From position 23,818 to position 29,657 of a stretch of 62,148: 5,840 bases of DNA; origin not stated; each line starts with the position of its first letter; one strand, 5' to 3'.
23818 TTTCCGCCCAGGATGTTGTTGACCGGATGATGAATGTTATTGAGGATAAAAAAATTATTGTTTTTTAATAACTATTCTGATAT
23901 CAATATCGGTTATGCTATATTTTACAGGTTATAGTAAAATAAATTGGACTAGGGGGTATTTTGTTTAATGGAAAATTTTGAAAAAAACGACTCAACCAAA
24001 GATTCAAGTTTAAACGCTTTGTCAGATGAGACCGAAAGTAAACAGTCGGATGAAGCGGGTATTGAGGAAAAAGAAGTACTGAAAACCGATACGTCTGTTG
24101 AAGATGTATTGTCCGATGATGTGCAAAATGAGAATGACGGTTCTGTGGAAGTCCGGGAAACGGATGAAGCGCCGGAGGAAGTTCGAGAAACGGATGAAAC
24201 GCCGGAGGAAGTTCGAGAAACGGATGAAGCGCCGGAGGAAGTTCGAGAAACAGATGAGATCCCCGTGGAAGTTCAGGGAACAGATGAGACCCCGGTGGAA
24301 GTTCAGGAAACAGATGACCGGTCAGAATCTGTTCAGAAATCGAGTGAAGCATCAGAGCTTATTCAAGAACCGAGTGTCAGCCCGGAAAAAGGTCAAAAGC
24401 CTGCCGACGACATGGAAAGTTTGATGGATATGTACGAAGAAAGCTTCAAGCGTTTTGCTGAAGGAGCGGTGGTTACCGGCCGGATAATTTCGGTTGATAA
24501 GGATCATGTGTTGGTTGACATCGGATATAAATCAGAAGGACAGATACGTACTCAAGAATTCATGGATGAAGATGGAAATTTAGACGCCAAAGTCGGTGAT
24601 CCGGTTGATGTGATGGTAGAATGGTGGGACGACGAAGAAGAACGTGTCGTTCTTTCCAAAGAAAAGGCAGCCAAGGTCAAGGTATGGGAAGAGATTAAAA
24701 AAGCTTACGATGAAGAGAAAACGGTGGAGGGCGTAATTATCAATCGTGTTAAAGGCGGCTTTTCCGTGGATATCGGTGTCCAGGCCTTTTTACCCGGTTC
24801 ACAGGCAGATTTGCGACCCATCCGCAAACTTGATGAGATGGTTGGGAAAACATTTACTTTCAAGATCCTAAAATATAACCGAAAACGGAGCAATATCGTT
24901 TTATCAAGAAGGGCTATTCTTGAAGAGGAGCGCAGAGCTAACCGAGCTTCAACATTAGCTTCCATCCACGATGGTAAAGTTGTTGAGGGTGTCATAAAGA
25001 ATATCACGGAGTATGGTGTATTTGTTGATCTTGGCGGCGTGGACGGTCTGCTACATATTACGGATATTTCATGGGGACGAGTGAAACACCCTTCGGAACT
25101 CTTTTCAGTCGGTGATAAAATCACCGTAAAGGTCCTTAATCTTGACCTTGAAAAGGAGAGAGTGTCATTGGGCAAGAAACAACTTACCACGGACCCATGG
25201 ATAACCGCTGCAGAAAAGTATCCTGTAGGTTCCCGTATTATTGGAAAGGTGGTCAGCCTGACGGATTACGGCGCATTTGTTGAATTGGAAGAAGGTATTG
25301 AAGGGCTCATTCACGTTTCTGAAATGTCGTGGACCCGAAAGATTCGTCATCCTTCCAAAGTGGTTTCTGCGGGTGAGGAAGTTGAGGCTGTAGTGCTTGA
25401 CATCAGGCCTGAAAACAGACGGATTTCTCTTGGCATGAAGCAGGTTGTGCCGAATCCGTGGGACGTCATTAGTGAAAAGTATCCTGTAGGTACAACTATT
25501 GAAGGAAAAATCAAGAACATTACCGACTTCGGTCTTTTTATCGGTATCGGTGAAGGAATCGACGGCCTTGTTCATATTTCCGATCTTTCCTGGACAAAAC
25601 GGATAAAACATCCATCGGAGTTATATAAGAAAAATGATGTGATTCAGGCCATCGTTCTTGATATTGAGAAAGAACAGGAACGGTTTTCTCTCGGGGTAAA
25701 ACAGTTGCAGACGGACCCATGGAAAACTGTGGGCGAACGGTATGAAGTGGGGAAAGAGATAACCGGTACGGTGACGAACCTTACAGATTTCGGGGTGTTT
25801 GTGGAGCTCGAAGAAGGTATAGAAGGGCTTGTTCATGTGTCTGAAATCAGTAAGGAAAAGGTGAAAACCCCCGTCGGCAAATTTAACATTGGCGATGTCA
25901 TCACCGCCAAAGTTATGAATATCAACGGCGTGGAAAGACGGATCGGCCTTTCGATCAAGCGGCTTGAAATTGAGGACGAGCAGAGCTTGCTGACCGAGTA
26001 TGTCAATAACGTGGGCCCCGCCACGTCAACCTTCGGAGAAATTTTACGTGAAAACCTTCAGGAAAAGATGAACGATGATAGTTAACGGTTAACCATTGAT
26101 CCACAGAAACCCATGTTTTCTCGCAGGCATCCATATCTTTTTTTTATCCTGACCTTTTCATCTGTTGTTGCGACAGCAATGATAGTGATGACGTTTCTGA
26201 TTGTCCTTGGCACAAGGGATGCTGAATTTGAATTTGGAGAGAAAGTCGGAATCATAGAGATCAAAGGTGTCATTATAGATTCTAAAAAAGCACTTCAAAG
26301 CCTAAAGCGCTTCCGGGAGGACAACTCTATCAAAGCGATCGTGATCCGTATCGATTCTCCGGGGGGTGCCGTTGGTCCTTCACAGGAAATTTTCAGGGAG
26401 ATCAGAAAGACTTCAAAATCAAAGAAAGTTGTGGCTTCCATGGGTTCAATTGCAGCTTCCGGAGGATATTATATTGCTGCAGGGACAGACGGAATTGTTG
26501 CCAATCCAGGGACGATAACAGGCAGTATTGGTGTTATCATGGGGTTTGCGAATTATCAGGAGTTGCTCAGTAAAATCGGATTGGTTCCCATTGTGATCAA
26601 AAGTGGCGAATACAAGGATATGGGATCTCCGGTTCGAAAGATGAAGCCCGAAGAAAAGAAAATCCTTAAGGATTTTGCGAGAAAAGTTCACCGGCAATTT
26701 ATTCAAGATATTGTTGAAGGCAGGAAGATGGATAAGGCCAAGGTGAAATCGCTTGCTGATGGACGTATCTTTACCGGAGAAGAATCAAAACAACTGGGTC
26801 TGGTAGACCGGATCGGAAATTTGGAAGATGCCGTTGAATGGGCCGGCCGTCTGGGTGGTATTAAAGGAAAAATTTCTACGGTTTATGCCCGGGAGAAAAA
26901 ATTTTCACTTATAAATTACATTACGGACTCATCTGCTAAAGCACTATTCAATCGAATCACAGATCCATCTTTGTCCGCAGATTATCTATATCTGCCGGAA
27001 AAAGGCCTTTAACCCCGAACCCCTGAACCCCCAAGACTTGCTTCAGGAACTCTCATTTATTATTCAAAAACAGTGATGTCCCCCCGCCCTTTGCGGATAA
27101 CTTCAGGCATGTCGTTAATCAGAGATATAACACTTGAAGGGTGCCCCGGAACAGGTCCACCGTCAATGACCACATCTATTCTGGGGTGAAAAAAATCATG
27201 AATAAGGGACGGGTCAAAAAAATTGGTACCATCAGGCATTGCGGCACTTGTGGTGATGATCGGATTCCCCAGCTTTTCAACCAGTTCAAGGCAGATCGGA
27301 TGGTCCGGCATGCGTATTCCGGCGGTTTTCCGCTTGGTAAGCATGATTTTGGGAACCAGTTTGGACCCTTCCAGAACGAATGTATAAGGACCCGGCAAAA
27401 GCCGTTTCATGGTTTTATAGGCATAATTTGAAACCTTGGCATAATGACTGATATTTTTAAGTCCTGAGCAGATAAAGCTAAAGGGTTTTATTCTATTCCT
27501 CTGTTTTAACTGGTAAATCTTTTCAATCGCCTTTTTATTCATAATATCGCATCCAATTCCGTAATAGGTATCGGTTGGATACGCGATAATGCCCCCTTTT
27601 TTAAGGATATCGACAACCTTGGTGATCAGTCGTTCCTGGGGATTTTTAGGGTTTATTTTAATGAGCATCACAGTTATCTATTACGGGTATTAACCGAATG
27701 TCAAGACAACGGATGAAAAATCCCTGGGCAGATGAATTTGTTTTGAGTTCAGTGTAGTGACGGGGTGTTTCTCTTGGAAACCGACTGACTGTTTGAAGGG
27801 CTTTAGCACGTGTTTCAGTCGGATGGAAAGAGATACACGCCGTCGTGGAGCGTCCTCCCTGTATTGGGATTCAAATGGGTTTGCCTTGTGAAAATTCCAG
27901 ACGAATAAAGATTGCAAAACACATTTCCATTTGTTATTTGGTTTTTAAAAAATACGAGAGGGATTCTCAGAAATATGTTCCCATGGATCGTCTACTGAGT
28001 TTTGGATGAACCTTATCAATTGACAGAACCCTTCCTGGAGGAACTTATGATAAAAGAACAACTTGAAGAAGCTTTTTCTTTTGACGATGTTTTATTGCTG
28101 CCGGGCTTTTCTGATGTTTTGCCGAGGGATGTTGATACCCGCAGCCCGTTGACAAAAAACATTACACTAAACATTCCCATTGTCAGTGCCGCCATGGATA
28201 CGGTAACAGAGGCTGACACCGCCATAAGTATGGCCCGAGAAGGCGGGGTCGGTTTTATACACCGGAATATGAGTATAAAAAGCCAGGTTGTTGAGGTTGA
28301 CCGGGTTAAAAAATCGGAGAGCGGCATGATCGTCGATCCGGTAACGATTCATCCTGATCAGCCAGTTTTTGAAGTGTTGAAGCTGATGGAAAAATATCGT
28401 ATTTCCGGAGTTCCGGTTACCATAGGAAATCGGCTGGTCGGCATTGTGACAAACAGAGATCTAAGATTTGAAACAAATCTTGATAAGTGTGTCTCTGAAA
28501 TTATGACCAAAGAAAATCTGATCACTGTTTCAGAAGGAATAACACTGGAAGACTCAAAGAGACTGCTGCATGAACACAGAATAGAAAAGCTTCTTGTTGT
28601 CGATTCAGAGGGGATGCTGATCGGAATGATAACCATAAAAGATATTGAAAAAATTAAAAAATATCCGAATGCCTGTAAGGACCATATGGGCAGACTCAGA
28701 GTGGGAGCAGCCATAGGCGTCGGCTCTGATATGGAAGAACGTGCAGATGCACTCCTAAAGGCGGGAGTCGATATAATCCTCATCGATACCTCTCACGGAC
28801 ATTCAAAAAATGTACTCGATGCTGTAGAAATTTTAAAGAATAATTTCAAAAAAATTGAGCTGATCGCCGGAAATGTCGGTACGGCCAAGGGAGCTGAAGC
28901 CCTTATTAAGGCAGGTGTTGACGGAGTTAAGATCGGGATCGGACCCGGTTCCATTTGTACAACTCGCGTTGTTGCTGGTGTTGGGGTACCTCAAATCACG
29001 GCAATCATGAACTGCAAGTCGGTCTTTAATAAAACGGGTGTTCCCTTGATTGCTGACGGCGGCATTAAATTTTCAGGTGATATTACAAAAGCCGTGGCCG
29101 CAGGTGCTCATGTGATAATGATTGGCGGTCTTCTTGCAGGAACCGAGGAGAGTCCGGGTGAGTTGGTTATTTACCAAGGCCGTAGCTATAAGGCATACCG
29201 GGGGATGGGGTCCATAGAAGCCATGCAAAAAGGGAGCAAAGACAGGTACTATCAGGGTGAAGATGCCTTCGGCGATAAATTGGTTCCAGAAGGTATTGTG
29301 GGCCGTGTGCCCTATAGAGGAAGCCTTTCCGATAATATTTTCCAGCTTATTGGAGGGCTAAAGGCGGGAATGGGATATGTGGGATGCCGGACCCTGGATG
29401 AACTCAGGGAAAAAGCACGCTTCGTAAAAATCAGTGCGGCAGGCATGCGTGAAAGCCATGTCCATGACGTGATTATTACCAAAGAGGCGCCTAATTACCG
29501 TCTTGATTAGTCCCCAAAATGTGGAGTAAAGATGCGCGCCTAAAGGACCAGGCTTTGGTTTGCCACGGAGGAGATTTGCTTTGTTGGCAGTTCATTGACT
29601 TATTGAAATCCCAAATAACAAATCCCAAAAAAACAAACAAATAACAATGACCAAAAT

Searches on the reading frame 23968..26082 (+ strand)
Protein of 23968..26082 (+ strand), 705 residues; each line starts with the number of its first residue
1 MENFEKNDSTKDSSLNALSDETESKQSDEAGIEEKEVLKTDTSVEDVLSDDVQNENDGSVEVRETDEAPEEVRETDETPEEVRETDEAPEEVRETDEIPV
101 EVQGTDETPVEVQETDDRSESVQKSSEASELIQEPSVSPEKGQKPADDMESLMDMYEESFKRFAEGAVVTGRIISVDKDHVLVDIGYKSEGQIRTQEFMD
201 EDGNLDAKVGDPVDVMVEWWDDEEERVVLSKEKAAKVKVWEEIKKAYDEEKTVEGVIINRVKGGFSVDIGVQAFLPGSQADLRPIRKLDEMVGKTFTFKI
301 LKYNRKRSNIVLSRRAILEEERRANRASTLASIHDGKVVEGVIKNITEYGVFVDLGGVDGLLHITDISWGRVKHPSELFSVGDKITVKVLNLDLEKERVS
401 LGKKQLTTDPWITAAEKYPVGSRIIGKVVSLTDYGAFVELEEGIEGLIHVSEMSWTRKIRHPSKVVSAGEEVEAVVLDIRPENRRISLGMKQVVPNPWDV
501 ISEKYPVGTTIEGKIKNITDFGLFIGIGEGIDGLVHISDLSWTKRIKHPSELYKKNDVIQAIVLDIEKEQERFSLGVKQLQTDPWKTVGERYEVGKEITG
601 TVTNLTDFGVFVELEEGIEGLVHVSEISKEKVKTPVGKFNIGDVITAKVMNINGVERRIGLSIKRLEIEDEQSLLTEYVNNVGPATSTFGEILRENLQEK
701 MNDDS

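Call 69: search_protein_families(library=pfam, proteins=[window:23968-26082:+], max_evalue=0.00001)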
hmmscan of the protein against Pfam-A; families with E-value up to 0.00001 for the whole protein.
window:23968-26082:+ (705 aa): 4 families
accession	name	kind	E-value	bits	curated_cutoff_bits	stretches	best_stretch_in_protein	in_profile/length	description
PF00575.29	S1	-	5.4e-93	305.9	22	6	335-404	4-74/74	S1 RNA binding domain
PF23459.1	S1_RRP5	-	9.4e-31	106.6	27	1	334-401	2-70/72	RRP5 S1 domain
PF21710.3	Spt6_S1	-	1.3e-17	64.3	27.5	0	601-664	23-87/91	Spt6, S1/OB domain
PF13509.12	S1_2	-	2e-08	34.7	21.8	0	594-630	1-37/61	S1 domain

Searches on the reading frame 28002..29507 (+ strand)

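Call 69: search_protein_families(library=pfam, proteins=[window:28002-29507:+], max_evalue=0.00001)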
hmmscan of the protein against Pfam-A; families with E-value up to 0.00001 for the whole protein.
window:28002-29507:+ (502 aa): 3 families
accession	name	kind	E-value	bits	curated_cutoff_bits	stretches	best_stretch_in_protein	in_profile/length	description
PF00478.31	IMPDH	-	4.4e-164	545.9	25.6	1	24-488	1-345/345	IMP dehydrogenase / GMP reductase domain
PF00571.33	CBS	-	1.9e-25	89.4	24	2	109-155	5-52/57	CBS domain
PF03060.21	NMO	-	1.2e-07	32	28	0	224-386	82-233/331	Nitronate monooxygenase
